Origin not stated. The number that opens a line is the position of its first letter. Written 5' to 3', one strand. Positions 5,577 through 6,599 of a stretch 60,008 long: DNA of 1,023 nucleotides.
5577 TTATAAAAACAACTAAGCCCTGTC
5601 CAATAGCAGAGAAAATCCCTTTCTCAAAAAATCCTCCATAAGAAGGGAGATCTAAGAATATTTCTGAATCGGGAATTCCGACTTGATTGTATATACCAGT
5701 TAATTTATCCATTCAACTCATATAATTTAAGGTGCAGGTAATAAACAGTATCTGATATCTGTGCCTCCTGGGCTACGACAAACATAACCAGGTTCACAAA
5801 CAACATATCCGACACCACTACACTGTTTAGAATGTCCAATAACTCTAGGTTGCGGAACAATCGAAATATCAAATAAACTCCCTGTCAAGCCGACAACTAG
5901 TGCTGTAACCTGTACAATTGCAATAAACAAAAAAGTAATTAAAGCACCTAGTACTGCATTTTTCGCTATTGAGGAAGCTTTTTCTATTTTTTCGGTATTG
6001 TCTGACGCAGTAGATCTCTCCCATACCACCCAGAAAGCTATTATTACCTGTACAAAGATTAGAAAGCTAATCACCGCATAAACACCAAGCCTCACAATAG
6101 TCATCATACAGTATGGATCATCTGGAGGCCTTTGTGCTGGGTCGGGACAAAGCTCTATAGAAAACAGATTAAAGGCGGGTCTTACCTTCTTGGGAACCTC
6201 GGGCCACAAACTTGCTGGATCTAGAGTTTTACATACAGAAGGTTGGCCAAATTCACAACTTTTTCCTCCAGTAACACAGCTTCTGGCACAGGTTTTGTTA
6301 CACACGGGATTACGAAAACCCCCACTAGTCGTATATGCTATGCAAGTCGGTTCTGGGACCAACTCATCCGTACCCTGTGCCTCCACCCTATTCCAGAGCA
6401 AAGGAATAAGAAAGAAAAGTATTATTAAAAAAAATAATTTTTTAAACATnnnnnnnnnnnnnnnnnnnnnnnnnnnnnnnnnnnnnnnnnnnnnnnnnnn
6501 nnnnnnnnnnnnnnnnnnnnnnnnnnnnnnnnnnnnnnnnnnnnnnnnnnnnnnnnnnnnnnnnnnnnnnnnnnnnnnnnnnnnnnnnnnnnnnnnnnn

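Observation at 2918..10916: Clp/Hsp100-led operon carrying eight VirB2/TrbC-like 'pilin' paralogs with cysteine-rich ectodomains: candidate undescribed surface-filament or display system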

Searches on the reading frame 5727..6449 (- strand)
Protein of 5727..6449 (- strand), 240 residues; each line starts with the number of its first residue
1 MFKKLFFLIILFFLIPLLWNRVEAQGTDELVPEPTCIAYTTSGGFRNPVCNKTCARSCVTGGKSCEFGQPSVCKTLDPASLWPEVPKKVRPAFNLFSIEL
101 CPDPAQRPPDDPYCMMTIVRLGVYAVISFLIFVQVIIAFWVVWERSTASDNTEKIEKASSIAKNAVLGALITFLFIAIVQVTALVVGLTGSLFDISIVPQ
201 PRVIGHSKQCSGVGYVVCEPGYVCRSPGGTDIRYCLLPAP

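Call 3: search_protein_families(library=pfam, proteins=[window:5727-6449:-], max_evalue=1)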
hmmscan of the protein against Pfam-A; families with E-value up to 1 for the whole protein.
window:5727-6449:- (240 aa): 3 families
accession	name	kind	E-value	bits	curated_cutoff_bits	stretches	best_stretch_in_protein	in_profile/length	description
PF18920.5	DUF5671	-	0.025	14.9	28.4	1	137-194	57-111/132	Domain of unknown function (DUF5671)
PF10318.15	7TM_GPCR_Srh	-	0.036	13.5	26.3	1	113-183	185-255/302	Serpentine type 7TM GPCR chemoreceptor Srh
PF04923.17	Ninjurin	-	0.69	10.3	26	0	125-179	45-98/102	Ninjurin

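Call 30: search_protein_families(library=ncbifam, proteins=[window:5727-6449:-], max_evalue=0.01)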
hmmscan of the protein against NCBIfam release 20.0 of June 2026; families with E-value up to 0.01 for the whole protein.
window:5727-6449:- (240 aa): 0 families
